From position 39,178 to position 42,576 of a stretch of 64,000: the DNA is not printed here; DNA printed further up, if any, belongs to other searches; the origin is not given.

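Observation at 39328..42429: Stand-alone 1033-aa SF1 helicase fused to a Vsr/DUF559-type endonuclease: candidate single-protein nucleic-acid defence or surveillance enzyme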

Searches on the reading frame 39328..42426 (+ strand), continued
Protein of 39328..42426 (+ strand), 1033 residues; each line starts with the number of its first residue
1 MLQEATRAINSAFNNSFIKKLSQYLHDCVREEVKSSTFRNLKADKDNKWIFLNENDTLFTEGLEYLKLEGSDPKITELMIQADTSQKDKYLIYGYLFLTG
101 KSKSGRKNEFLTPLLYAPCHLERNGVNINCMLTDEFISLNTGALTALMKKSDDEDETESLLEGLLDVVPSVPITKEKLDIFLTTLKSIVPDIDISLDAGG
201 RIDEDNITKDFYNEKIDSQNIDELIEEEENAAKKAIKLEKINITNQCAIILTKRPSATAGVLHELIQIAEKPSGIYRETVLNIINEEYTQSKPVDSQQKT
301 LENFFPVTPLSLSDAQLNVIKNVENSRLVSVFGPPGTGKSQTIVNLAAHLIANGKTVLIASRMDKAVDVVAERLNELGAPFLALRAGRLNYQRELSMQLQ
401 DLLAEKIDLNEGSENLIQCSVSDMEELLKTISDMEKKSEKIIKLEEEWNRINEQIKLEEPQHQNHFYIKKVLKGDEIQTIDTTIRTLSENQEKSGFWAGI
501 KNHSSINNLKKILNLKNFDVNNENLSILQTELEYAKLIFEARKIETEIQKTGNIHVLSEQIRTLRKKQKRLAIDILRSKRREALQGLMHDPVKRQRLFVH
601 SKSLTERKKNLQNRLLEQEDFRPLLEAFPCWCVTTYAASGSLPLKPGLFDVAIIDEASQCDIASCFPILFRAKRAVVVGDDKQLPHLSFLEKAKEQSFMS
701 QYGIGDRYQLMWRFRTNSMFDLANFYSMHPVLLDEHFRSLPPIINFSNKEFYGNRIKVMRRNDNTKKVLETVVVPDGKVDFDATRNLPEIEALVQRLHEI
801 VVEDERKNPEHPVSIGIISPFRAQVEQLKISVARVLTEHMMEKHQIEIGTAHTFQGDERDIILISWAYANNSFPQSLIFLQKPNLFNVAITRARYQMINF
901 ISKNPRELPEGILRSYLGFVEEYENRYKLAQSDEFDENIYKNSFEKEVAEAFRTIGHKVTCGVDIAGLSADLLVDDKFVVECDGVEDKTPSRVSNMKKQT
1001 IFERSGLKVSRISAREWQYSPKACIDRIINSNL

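Call 27: list_cluster_members(proteins=[P0121, P0127, P0129, P0134, P0137, P0139, P0140, P0152, P0182, P0160])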
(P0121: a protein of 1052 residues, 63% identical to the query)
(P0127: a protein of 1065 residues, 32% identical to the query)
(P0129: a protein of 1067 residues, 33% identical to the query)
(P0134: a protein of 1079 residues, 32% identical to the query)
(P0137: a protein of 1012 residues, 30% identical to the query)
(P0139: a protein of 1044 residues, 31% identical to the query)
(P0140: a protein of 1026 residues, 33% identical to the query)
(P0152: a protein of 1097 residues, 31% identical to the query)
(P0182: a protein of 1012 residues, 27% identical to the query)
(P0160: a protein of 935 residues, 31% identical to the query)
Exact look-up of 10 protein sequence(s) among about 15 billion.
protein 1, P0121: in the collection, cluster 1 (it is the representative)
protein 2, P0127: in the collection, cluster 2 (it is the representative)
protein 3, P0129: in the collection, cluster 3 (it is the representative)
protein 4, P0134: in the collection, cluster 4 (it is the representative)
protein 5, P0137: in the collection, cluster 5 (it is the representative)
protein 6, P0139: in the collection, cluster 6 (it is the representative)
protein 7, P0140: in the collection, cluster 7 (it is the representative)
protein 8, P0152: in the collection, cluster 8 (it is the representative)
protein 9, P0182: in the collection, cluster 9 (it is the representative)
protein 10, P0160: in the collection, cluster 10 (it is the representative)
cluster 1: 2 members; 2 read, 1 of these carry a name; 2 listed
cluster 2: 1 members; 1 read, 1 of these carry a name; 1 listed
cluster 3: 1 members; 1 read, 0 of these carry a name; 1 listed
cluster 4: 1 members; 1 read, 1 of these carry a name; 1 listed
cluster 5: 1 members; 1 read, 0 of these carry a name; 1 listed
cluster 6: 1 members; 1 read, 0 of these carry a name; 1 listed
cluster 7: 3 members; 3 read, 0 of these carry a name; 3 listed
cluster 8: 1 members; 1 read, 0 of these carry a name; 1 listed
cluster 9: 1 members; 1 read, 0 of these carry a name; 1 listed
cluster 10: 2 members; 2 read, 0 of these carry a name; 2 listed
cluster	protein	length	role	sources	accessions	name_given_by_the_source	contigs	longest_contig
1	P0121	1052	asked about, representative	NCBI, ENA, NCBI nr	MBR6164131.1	AAA family ATPase [bacterium]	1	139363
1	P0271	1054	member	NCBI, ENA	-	-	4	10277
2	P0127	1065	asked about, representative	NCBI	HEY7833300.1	MAG TPA: AAA domain-containing protein [Ktedonobacterales bacterium]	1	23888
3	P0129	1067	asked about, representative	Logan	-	-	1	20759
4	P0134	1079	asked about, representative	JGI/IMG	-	superfamily I DNA and/or RNA helicase/very-short-patch-repair endonuclease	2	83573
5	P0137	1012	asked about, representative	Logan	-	-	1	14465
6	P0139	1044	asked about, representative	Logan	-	-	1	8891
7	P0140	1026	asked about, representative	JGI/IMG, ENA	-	-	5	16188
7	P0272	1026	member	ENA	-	-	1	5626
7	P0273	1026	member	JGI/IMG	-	-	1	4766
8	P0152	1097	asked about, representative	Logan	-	-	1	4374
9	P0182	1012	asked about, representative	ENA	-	-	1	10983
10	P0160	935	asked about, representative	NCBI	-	-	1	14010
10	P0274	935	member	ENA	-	-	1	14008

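Call 37: search_solved_structures(query=A2, max_evalue=0.001)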
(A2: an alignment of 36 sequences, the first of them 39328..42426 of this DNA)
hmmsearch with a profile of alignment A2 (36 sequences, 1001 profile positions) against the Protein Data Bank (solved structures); distinct sequences matched with E-value up to 0.001: 42.
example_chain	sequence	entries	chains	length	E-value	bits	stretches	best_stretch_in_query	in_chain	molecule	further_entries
5mzn_A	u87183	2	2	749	4.7e-43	150.7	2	597-882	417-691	Helicase SEN1,Helicase SEN1 | Helicase SEN1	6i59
8ram_O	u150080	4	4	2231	1.1e-37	132.9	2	597-883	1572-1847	Helicase SEN1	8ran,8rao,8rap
2xzo_A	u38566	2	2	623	8.7e-35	123.4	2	699-887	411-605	REGULATOR OF NONSENSE TRANSCRIPTS 1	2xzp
2gjk_A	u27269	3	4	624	8.7e-35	123.4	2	699-887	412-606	Regulator of nonsense transcripts 1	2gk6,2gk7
6ej5_A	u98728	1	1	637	1.1e-34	123.1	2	699-887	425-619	Regulator of nonsense transcripts 1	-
9qwn_A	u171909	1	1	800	1.8e-34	122.3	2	699-887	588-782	Isoform 2 of Regulator of nonsense transcripts 1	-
2wjv_A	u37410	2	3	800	3e-34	121.6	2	699-887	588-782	REGULATOR OF NONSENSE TRANSCRIPTS 1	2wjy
4b3g_A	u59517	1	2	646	1.3e-32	116.1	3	252-436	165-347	DNA-BINDING PROTEIN SMUBP-2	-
4b3f_X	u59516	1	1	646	1.4e-32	116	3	252-436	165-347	DNA-BINDING PROTEIN SMUBP-2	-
8ftm_A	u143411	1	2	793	7.1e-32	113.7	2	609-863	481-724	5'-3' RNA helicase-like protein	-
8fth_A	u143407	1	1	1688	2e-31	112.3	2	609-863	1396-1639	5'-3' RNA helicase-like protein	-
5eaw_A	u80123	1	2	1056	4.9e-31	110.9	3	208-345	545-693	DNA replication ATP-dependent helicase/nuclease DNA2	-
5eax_A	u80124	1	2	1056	4.9e-31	110.9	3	208-345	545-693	DNA replication ATP-dependent helicase/nuclease DNA2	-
5ean_A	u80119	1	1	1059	5e-31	110.9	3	208-345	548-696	DNA replication ATP-dependent helicase/nuclease DNA2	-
8rd3_A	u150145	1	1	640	2.4e-29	105.3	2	773-883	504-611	ATP-dependent helicase NAM7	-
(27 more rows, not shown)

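Call 42: search_protein_families(library=padloc, alignment_id=A3, max_evalue=0.00001)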
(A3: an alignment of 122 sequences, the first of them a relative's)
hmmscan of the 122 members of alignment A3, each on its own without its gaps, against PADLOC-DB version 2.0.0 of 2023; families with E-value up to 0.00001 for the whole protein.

A. member 1, L001:6069-7337:+ (423 aa): 0 families

B. families by the number of members that match (of 122 scanned): 39 families (the first 25 are shown)
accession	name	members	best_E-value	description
PDLC04842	PDC-S04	1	5.3e-102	-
PDLC03351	MTase_II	1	1.1e-85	Type II methyltransferase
PDLC04841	PDC-S04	1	1.4e-76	-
PDLC03812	RTasRmuC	1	3.9e-63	DRT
PDLC04838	PDC-S04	1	1.7e-40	-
PDLC03376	MTase_II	1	1e-37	Type II methyltransferase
PDLC04839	PDC-S04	1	1.3e-32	-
PDLC03353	MTase_II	1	2.2e-23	Type II methyltransferase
PDLC03350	MTase_II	1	2.3e-21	Type II methyltransferase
PDLC03387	MTase_II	1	3.8e-14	Type II methyltransferase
PDLC03391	MTase_II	1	8.8e-14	Type II methyltransferase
PDLC03371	MTase_II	1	1.7e-13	Type II methyltransferase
PDLC03239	MTase_II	1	2.8e-12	Type II methyltransferase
PDLC01090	C3a194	1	1.3e-11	AA transporter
PDLC03380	MTase_II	1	3.3e-11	Type II methyltransferase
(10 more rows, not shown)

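Call 43: search_protein_families(library=pfam, alignment_id=A2, max_evalue=0.01)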
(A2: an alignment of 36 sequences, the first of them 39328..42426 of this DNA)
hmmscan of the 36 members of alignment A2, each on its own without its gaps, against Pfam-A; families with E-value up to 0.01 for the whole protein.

A. member 1, window:39328-42426:+ (1033 aa): 10 families
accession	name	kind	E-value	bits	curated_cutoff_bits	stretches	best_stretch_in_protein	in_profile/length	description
PF13087.12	AAA_12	-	3.5e-24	85.9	27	1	718-898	4-189/195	AAA domain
PF13086.12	AAA_11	-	4.9e-24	85.9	27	2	544-685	106-251/257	AAA domain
PF18741.7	MTES_1575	-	1.2e-10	41.8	38.2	1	944-1030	1-94/96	REase_MTES_1575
PF13245.12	AAA_19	-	1.3e-10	42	25.1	1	318-377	3-64/134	AAA domain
PF13604.12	AAA_30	-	4.1e-10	40.1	27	1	312-374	2-66/191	AAA domain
PF01443.25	Viral_helicase1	-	1.5e-06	28.7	21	0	645-716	56-132/228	Viral superfamily 1 RNA helicase core domain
PF02562.22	PhoH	-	0.00047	20.1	27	1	313-357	6-50/205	PhoH-like protein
PF20720.3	nSTAND3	-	0.0019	18.4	27.2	1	319-371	10-62/155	Novel STAND NTPase 3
PF05127.21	NAT10_TcmA_helicase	-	0.0041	17.5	22.7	0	332-376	3-48/176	RNA cytidine acetyltransferase NAT10/TcmA, helicase domain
PF13481.12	AAA_25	-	0.0061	16.6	27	0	321-388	27-98/195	AAA domain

B. families by the number of members that match (of 36 scanned): 37 families (the first 25 are shown)
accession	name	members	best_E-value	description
PF13087.12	AAA_12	36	3.1e-30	AAA domain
PF13086.12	AAA_11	36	8e-27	AAA domain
PF13604.12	AAA_30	36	9.9e-16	AAA domain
PF01443.25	Viral_helicase1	36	3e-13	Viral superfamily 1 RNA helicase core domain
PF13245.12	AAA_19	36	1.4e-11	AAA domain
PF18741.7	MTES_1575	34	1.4e-25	REase_MTES_1575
PF02562.22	PhoH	33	5.3e-07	PhoH-like protein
PF20720.3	nSTAND3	31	3.6e-06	Novel STAND NTPase 3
PF05127.21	NAT10_TcmA_helicase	23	1.2e-05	RNA cytidine acetyltransferase NAT10/TcmA, helicase domain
PF13401.12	AAA_22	22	3.3e-07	AAA domain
PF00580.27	UvrD-helicase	21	6e-09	UvrD/REP helicase N-terminal domain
PF13191.12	AAA_16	19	8.3e-05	AAA ATPase domain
PF09848.15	SLFN-g3_helicase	15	0.0002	Schlafen group 3, DNA/RNA helicase domain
PF00270.35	DEAD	12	7.3e-05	DEAD/DEAH box helicase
PF13481.12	AAA_25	12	0.00019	AAA domain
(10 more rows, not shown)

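Call 44: predict_structure(alignment_id=A2)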
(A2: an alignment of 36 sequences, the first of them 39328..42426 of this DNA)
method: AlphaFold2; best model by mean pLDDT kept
length: 1033 residues; sequences in the alignment: 36
mean_pLDDT: 81.0   pTM: 0.74
mean pLDDT of the five models: 81.0, 81.1, 79.6, 78.4, 77.8
residues with pLDDT >= 90: 280; 70-90: 560; 50-70: 160; < 50: 33
segments of 3 or more residues with pLDDT < 50: 1-5, 150-152, 208-217, 232-237
pLDDT, mean of each block of 10 residues (from residue 1): 48 70 86 61 74 67 71 79 70 84 62 83 81 75 67 55 74 78 78 60 50 46 53 49 80 68 82 59 63 52 74 90 86 90 94 92 86 87 81 84 81 71 88 92 91 88 80 88 87 77 86 85 87 91 91 88 90 89 89 88 76 72 89 86 83 91 89 91 77 76 80 86 82 92 93 92 84 89 82 95 90 93 87 91 92 84 93 82 90 94 90 94 89 74 88 90 86 89 76 85 90 91 88 59
secondary structure, 60 per line:
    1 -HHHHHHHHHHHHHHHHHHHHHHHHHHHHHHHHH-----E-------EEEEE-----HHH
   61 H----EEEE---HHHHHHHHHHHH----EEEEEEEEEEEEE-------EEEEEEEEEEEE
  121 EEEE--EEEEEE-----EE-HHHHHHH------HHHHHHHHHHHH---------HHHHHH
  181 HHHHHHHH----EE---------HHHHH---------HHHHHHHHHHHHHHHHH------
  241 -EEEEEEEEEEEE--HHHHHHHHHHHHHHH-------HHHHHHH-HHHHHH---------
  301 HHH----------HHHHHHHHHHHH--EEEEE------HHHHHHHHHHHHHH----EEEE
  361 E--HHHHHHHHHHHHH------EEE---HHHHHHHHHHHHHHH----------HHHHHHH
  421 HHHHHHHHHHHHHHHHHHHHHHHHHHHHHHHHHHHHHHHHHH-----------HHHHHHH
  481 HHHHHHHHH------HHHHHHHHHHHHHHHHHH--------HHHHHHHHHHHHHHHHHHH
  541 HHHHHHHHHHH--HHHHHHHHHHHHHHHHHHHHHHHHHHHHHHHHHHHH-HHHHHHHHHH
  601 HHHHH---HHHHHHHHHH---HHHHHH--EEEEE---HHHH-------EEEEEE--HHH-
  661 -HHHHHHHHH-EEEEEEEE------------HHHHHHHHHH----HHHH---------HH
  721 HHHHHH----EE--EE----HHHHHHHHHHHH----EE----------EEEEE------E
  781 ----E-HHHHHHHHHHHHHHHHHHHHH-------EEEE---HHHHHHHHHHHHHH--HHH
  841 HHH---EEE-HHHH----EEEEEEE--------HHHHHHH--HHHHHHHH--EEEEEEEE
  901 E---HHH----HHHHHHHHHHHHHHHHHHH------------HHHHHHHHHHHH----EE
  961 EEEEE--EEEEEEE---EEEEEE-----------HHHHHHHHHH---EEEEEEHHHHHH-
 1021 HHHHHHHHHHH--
elements in order (helices of 4 or more, strands of 3 or more residues): H2-34 E48-52 H58-61 E66-69 H73-84 E89-101 E109-124 E127-132 H141-147 H154-165 H175-188 H204-208 H218-234 E242-253 H256-270 H278-284 H286-291 H314-325 E328-332 H339-352 E357-361 H364-376 E383-385 H389-403 H414-462 H474-489 H496-513 H522-551 H554-589 H591-605 H609-618 H622-627 E630-634 H638-641 E649-654 H662-670 E672-679 H692-701 H706-709 H719-726 H741-752 E769-773 H787-807 E815-818 H822-835 H838-843 E847-849 H851-854 E859-865 H874-880 H883-890 E893-901 H912-930 H943-954 E959-965 E968-974 E978-983 H995-1004 E1008-1013 H1014-1019 H1021-1031

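Call 47: fold_search(model_id=the predicted structure, library=pdb)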
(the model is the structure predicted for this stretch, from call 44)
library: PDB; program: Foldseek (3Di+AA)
matches with E <= 10: 1141; with E <= 0.001: 108
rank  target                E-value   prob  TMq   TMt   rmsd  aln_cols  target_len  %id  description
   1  8ftm_B                3.8e-22  1.00  0.38  0.51  32.9       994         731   14  Setx-ssRNA-ADP-SO4 complex (released 2023-10-25)
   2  8ftm_A                1.1e-21  1.00  0.37  0.51  31.1       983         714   14  Setx-ssRNA-ADP-SO4 complex (released 2023-10-25)
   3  8ram_O                3.0e-20  1.00  0.35  0.50  21.3       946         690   15  Structure of Sen1 bound RNA Polymerase II pre-termination complex (released 2024-10-30)
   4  2wjv_A                4.7e-19  1.00  0.35  0.46  22.0       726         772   17  Crystal structure of the complex between human nonsense mediated decay factors UPF1 and UPF2 (released 2009-07-07)
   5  2wjv_B                5.4e-19  1.00  0.34  0.45  24.7       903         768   14  Crystal structure of the complex between human nonsense mediated decay factors UPF1 and UPF2 (released 2009-07-07)
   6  2xzl_A                1.1e-18  1.00  0.32  0.42  25.2       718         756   17  Upf1-RNA complex (released 2011-03-30)
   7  8rao_O                2.0e-18  1.00  0.35  0.48  23.9       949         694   16  Structure of Sen1-ADP.BeF3-RNA complex (released 2024-10-30)
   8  2xzo_A                2.3e-18  1.00  0.33  0.52  22.8       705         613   17  Upf1 helicase - RNA complex (released 2011-03-30)
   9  4b3f                  2.8e-18  1.00  0.35  0.56  28.1       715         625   15  crystal structure of Ighmbp2 helicase (released 2012-09-26)
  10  2gjk                  2.8e-18  1.00  0.34  0.53  22.6       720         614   16  Structural and functional insights into the human Upf1 helicase core (released 2007-01-09)
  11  8ro2_Q                3.3e-18  1.00  0.36  0.28  23.5      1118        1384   12  Integrative Structure of the human intron lariat Spliceosome (ILS'') (released 2024-09-18)
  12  8ro0_Q                4.1e-18  1.00  0.35  0.27  24.1      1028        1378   13  Structure of the C. elegans Intron Lariat Spliceosome primed for disassembly (ILS') (released 2024-08-07)
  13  9qdq_A                4.3e-18  1.00  0.34  0.43  30.9       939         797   13  Cryo-EM structure of Upf1-Nmd4-Ebs1 in complex with RNA (released 2025-10-22)
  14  4b3g_B                5.3e-18  1.00  0.35  0.57  25.7       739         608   16  crystal structure of Ighmbp2 helicase in complex with RNA (released 2012-09-26)
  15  2gk7                  5.3e-18  1.00  0.33  0.55  23.0       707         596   16  Structural and Functional insights into the human Upf1 helicase core (released 2007-01-09)
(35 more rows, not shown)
